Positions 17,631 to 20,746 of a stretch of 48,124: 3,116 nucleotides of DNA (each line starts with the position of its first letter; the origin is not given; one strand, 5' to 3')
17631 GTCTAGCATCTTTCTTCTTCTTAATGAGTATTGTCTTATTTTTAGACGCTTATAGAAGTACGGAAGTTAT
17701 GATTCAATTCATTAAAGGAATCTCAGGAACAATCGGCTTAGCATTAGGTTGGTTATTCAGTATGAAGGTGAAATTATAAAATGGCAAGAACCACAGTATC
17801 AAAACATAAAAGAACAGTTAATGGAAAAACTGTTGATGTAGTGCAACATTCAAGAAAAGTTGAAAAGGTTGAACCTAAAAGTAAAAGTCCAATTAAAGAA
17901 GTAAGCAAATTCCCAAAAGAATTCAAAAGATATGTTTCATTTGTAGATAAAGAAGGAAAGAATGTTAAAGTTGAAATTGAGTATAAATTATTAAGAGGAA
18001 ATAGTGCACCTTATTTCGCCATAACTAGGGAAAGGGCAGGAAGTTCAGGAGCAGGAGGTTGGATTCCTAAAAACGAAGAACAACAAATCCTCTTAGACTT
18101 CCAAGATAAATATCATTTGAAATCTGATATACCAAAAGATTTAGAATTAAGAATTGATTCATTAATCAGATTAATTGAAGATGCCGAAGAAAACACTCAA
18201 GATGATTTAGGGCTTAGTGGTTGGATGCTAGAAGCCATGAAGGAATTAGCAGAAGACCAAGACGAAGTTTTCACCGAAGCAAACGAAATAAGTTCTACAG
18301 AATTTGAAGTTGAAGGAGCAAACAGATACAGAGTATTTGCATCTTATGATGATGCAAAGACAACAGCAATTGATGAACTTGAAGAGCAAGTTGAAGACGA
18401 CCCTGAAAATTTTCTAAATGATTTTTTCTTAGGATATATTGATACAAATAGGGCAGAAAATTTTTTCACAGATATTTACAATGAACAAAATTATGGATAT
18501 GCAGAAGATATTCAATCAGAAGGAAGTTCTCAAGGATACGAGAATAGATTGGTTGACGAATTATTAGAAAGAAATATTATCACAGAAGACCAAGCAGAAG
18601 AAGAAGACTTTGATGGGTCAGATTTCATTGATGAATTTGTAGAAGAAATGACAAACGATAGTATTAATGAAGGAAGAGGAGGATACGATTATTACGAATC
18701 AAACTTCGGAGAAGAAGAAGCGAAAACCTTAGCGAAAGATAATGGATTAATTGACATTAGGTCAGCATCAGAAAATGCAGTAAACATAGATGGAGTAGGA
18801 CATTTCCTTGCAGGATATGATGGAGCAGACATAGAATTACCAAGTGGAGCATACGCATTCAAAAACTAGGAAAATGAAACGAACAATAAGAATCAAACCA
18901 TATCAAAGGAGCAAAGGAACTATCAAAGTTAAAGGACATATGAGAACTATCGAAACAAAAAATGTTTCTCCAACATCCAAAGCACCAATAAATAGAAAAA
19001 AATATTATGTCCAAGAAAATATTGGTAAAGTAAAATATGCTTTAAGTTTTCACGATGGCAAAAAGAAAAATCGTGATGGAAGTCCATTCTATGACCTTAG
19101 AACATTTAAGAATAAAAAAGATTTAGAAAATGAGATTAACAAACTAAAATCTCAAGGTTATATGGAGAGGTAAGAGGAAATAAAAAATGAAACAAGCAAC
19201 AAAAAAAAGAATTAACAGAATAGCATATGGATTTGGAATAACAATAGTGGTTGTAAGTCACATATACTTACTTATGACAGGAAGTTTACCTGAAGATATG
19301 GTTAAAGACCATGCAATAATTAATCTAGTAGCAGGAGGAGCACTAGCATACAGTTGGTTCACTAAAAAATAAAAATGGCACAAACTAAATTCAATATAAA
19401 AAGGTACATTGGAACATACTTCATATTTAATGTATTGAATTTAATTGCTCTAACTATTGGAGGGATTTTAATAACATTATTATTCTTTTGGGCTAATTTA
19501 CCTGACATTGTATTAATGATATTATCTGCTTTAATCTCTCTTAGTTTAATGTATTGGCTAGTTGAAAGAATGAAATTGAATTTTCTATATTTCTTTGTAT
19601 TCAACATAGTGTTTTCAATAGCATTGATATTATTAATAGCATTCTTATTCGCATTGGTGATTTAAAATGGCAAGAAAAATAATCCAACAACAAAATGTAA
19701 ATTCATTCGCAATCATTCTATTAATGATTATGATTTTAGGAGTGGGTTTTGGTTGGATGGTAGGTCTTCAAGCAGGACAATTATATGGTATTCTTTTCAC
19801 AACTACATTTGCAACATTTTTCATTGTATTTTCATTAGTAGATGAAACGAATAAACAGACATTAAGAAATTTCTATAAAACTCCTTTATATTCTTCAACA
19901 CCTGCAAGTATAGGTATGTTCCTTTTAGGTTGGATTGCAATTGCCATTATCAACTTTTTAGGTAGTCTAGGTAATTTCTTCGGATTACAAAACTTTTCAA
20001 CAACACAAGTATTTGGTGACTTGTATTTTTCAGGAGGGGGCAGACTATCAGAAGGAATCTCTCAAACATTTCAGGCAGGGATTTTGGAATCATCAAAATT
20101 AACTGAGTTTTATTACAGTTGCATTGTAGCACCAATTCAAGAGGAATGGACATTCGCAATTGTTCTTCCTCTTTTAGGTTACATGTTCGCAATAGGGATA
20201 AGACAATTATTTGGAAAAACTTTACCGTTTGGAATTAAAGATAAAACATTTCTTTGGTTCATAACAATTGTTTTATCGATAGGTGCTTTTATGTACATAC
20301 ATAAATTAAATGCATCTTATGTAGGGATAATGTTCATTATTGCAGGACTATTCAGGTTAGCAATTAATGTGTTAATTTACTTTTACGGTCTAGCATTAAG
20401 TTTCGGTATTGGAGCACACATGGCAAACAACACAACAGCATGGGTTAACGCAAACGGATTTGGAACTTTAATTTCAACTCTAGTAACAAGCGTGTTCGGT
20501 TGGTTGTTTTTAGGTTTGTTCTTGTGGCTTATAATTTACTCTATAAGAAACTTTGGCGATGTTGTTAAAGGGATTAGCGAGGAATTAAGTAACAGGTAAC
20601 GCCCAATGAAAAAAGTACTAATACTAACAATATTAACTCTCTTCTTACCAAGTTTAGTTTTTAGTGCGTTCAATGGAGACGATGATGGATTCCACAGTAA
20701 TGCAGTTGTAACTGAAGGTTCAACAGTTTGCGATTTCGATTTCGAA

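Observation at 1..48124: Closed 47,983-bp replicon: an archaeal virus-like element with no recognisable head-tail module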

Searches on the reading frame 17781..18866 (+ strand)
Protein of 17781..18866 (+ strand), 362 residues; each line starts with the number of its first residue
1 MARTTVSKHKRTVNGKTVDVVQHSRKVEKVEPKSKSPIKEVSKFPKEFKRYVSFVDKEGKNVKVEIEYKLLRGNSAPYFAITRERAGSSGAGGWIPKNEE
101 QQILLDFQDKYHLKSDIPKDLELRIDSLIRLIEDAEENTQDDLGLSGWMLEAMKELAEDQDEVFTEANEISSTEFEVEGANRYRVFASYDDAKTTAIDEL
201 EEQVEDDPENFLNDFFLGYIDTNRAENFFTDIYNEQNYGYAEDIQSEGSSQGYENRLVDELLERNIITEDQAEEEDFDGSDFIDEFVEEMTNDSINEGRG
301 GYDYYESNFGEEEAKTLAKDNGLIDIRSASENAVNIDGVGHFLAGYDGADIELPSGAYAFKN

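Call 7: search_protein_families(library=pfam, max_evalue=0.01, proteins=[window:17781-18866:+])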
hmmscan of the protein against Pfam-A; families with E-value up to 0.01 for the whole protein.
window:17781-18866:+ (362 aa): 0 families

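Call 8: search_protein_families(library=phrogs, max_evalue=0.01, proteins=[window:17781-18866:+])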
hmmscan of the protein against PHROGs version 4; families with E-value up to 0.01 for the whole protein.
window:17781-18866:+ (362 aa): 0 families

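Call 29: search_protein_families(library=ncbifam, max_evalue=0.05, proteins=[window:17781-18866:+])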
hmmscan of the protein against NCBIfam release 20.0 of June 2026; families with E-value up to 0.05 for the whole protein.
window:17781-18866:+ (362 aa): 1 family
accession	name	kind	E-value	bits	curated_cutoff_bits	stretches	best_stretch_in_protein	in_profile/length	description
NF004820.0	PRK06175.1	equivalog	0.034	13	472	0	226-283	227-286/433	L-aspartate oxidase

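Call 107: search_protein_families(library=pfam, max_evalue=1, proteins=[window:17781-18866:+])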
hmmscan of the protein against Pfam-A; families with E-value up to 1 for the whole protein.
window:17781-18866:+ (362 aa): 1 family
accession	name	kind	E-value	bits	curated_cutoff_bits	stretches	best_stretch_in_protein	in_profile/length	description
PF04636.18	PA26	-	0.16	11.3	29.4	1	147-241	225-311/445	PA26 p53-induced protein (sestrin)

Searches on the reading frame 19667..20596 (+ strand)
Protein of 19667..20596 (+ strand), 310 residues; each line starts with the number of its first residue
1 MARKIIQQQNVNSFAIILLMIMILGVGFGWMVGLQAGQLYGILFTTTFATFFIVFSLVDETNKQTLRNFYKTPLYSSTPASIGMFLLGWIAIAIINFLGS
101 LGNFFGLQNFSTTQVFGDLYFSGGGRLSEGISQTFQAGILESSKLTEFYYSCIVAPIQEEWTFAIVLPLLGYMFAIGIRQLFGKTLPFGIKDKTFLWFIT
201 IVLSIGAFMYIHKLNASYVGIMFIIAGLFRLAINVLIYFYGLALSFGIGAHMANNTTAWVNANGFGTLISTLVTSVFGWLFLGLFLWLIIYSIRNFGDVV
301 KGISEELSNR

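Call 9: search_protein_families(library=pfam, max_evalue=0.01, proteins=[window:19667-20596:+])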
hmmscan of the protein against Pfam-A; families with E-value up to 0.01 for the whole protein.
window:19667-20596:+ (310 aa): 0 families

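Call 29: search_protein_families(library=ncbifam, max_evalue=0.05, proteins=[window:19667-20596:+])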
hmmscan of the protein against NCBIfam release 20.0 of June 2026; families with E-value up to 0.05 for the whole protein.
window:19667-20596:+ (310 aa): 0 families

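Call 43: search_protein_families(library=pfam, alignment_id=A2, max_evalue=10)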
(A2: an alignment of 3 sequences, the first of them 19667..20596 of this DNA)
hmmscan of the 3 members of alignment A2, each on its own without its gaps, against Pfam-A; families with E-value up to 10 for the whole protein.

A. member 1, window:19667-20596:+ (310 aa): 1 family
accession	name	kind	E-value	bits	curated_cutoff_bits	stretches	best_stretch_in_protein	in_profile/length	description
PF18169.6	SLATT_6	-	0.36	10.8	27.1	1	188-235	28-76/176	SMODS and SLOG-associating 2TM effector domain 6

B. families by the number of members that match (of 3 scanned): 2 families
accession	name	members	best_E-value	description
PF13980.11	UPF0370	1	0.24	Uncharacterised protein family (UPF0370)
PF18169.6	SLATT_6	1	0.36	SMODS and SLOG-associating 2TM effector domain 6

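Call 44: search_solved_structures(query=A2, max_evalue=10, show_alignments=2)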
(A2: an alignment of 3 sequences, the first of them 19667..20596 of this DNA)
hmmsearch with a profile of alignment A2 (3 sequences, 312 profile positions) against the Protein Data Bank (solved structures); distinct sequences matched with E-value up to 10: 1.
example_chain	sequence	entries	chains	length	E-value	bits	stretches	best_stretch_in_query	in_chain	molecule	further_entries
3r4r_A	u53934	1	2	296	0.57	12.8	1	110-177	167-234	hypothetical fimbrial assembly protein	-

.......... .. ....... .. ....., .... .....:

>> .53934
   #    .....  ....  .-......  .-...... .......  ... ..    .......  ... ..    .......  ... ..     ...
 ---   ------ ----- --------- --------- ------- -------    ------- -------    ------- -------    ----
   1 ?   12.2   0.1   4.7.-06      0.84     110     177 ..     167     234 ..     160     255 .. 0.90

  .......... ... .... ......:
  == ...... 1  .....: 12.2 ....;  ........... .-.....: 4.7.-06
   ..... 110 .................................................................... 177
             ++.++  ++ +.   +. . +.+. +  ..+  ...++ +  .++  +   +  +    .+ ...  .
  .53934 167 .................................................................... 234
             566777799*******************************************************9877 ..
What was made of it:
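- On CPBP (CAAX/Abi) intramembrane proteases, considered for g30: However, there is no Pfam hit (call 43), no PDB sequence hit (call 44), and Foldseek finds no Rce1 match.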

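Call 54: find_homologous_proteins(query=A2, max_evalue=0.001)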
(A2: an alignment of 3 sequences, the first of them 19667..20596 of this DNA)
Query A2 (3 sequences) (310 aa, profile of the alignment): 7 proteins with E <= 0.001 among 8000 candidates.
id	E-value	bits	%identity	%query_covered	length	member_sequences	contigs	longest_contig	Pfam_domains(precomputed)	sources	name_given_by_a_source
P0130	1.8e-158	545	50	100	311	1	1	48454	-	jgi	jgi:hypothetical protein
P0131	4.5e-155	534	100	100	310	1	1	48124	-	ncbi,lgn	-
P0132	1.3e-151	522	43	92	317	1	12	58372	-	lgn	-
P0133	6.2e-115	402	46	99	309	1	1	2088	-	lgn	-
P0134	1.9e-107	377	43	100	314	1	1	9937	-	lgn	-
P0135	3.3e-101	357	45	99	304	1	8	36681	-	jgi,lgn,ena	-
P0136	2.4e-5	42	28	65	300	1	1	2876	-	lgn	-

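Call 56: find_encoding_contigs(protein=P0135, flank=10000, max_places=3)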
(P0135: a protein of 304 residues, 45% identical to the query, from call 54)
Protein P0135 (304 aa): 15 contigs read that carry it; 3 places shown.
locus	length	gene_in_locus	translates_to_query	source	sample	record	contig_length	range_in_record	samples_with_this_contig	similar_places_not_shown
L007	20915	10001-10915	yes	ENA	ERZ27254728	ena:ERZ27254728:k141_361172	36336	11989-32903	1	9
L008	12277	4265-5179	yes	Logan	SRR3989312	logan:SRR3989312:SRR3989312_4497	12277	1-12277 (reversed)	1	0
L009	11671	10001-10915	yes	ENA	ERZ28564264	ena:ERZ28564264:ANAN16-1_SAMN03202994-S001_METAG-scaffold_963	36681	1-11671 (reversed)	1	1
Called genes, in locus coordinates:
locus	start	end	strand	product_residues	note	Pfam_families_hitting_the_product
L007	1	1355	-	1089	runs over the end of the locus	PF19078:Big_12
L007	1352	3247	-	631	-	-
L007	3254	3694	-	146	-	-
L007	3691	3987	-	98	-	-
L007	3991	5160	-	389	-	-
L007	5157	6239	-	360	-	-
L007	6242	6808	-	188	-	-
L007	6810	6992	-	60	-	-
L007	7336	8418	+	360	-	-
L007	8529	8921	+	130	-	-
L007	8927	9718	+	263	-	-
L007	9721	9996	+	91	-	-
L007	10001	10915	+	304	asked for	-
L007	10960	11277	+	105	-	-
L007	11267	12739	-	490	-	PF01935:DUF87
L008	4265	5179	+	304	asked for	-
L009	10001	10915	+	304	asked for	-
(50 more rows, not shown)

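Call 63: predict_structure(alignment_id=A6)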
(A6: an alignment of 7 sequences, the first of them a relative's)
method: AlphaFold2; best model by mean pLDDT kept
length: 310 residues; sequences in the alignment: 7
mean_pLDDT: 70.9   pTM: 0.76
mean pLDDT of the five models: 70.9, 68.7, 67.3, 67.0, 63.4
residues with pLDDT >= 90: 19; 70-90: 175; 50-70: 83; < 50: 33
segments of 3 or more residues with pLDDT < 50: 1-8, 119-139
pLDDT, mean of each block of 10 residues (from residue 1): 43 79 79 66 74 64 55 66 90 83 73 60 35 34 73 77 74 75 72 77 76 58 66 62 80 83 87 83 90 91 74
secondary structure, 60 per line:
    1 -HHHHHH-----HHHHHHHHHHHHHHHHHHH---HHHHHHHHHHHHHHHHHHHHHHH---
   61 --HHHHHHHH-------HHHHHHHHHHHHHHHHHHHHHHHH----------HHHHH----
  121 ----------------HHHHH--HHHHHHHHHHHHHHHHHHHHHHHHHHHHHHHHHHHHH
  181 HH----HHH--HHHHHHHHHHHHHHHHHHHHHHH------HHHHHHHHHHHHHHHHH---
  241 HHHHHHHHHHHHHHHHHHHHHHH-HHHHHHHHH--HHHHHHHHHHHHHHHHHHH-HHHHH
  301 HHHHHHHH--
elements in order: H2-7 H13-31 H35-57 H63-70 H78-101 H112-116 H137-141 H144-182 H192-214 H221-237 H241-263 H265-273 H276-294 H296-308

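Call 65: fold_search(model_id=the predicted structure, library=pdb)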
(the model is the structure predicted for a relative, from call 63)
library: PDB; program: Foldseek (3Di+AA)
matches with E <= 10: 67; with E <= 0.001: 0
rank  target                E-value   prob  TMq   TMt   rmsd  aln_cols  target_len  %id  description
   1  3m73                  8.7e-01  0.13  0.17  0.17  20.3       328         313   17  Crystal Structure of Plant SLAC1 homolog TehA (released 2010-05-12)
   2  7xp6_R                9.9e-01  0.13  0.19  0.20  15.4       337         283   11  Cryo-EM structure of a class T GPCR in active state (released 2022-10-12)
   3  9lsi_A                9.9e-01  0.07  0.12  0.11  20.5       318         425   16  Cryo-EM structure of the S82C-S82C diabody complex (CitS-diabody #2-TLR3) (released 2025-03-12)
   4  4hyj_B                1.6e+00  0.11  0.16  0.18  15.3       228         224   11  Crystal structure of Exiguobacterium sibiricum rhodopsin (released 2013-07-17)
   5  9prr_D                1.8e+00  0.06  0.12  0.14  18.4       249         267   14  X-ray crystal structure of Streptomyces cacaoi PolF in complex with iron and L-isoleucine (released 2025-10-15)
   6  7z6n_B                1.9e+00  0.07  0.15  0.17  19.9       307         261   13  Crystal structure of Zn2+-transporter BbZIP in a metal-stripped state (released 2022-08-10)
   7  6umm_C                2.0e+00  0.06  0.15  0.11  23.0       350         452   12  A complete structure of the ESX-3 translocon complex (released 2019-10-23)
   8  3d9b                  2.3e+00  0.08  0.12  0.05  18.6       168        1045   14  Symmetric structure of E. coli AcrB (released 2008-07-01)
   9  22xk_B                2.3e+00  0.06  0.11  0.05  19.1       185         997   16  MexBYB-Ka asymmetry (released 2026-03-11)
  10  5l2a_B                2.7e+00  0.06  0.12  0.10  21.4       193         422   16  Structure of CNTnw N149S,F366A in an outward-facing state (released 2017-04-12)
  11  9jih_B                2.7e+00  0.05  0.13  0.15  31.1       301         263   12  Crystal structure of BAR domain of ACAP4 (released 2026-01-14)
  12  9blb_R                3.4e+00  0.08  0.18  0.16  16.4       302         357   10  Human Calcitonin Receptor in Complex with Gs and Cagrilintide Backbone (non-acylated) in bypass conformation (released 2025-04-16)
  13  7z6n_A                3.5e+00  0.05  0.14  0.16  19.6       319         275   15  Crystal structure of Zn2+-transporter BbZIP in a metal-stripped state (released 2022-08-10)
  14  2gif_A                3.8e+00  0.04  0.13  0.06  16.1       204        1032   15  Asymmetric structure of trimeric AcrB from Escherichia coli (released 2006-09-12)
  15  5xat_C                3.8e+00  0.03  0.14  0.11  21.4       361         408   14  Structural insights into the elevator-like mechanism of the sodium/citrate symporter CitS (released 2017-06-14)
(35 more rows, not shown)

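Call 69: fold_search(model_id=the predicted structure, library=viral)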
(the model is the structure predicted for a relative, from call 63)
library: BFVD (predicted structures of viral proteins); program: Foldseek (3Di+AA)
matches with E <= 10: 59; with E <= 0.001: 1
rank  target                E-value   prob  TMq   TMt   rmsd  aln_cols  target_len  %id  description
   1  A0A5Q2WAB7            1.4e-10  1.00  0.80  0.81   3.2       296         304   28  (no name in the UniProt tables at hand)
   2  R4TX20                8.3e-01  0.08  0.11  0.10  23.9       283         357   14  (no name in the UniProt tables at hand)
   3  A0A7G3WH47            1.1e+00  0.05  0.11  0.09  58.0       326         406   11  Uncharacterized protein [Arthronema virus TR020]
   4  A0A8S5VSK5            1.2e+00  0.35  0.31  0.33  13.6       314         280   16  (no name in the UniProt tables at hand)
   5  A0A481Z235            1.3e+00  0.10  0.16  0.17  22.6       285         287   10  Uncharacterized protein [Pithovirus LCPAC101]
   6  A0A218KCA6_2          1.8e+00  0.06  0.13  0.05  23.5       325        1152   12  Putative tail tape measure protein [Bacillus phage PBC2]
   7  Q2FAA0                2.4e+00  0.06  0.14  0.17  20.5       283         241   11  Rh197 [Rhesus cytomegalovirus (strain 68-1)]
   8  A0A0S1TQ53            2.7e+00  0.06  0.15  0.13  24.9       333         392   10  G protein-coupled receptor-6.1 [Elephant endotheliotropic herpesvirus 4]
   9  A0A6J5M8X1            2.8e+00  0.06  0.14  0.06  33.2       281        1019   12  Uncharacterized protein [uncultured Caudovirales phage]
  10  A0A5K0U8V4            2.8e+00  0.03  0.14  0.13  20.4       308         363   13  Mitochondrial carrier [Yasminevirus sp. GU-2018]
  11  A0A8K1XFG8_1          3.0e+00  0.04  0.11  0.04  22.0       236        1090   15  (no name in the UniProt tables at hand)
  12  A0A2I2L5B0            3.0e+00  0.03  0.11  0.13  21.8       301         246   13  Mitochondrial carrier domain-containing protein [Orpheovirus IHUMI-LCC2]
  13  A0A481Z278            3.1e+00  0.05  0.12  0.15  23.7       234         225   14  Uncharacterized protein [Pithovirus LCPAC101]
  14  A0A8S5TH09            4.3e+00  0.03  0.13  0.07  36.2       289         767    8  Uncharacterized protein [Myoviridae sp. ctIty1]
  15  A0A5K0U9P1            4.9e+00  0.02  0.13  0.10  32.8       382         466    8  Uncharacterized protein [Yasminevirus sp. GU-2018]
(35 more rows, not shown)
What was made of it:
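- Closest known: Nanoarchaeotal virus 1. Same: An unnamed viral UniProt entry, A0A5Q2WAB7 (304 aa), matches the g30 model at TM 0.80 (call 69).
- The same model matches an unnamed protein filed under viruses in BFVD (A0A5Q2WAB7, E 1.4e-10, TM 0.80; call 69). The g30 model matches a protein filed as viral in BFVD (E 1.4e-10, TM 0.80; call 69).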

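Call 71: search_dna_similar(query=window:19667-20596:+, collection=phages, mode=protein, max_evalue=1, max_rows=15)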
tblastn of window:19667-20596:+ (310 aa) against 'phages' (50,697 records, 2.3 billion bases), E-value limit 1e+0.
No match.

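Call 76: find_related_loci(query=A6, collection=viral_contigs, flank=10000)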
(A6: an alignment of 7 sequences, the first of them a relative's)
Query A6 (310 aa) in viral_contigs; peptide patterns used: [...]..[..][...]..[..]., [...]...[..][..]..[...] (x = any residue, [..] = any of these).
64 stretches matched a pattern, but none encodes a relative of the query by tblastn (E <= 1e-3).

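Call 88: find_related_loci(query=A2, collection=genome_contigs, flank=10000)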
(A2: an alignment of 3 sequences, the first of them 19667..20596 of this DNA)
Query A2 (310 aa) in genome_contigs; peptide patterns used: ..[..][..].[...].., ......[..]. (x = any residue, [..] = any of these).
86 stretches matched a pattern, but none encodes a relative of the query by tblastn (E <= 1e-3).

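Call 89: find_related_loci(query=A2, collection=metagenome_contigs, flank=10000)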
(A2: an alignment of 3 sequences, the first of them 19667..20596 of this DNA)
Query A2 (310 aa) in metagenome_contigs; peptide patterns used: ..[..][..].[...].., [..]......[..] (x = any residue, [..] = any of these).
195 stretches matched a pattern; 2 encode a relative of the query (tblastn E <= 1e-3); 2 distinct loci.
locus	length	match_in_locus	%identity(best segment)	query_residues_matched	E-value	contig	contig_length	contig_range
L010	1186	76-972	51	1-299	1e-76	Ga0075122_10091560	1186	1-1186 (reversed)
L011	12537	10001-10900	41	1-308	5e-60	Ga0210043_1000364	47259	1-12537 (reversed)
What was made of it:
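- Tried and rejected: The JGI metagenome scan gave only two loci (call 89).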
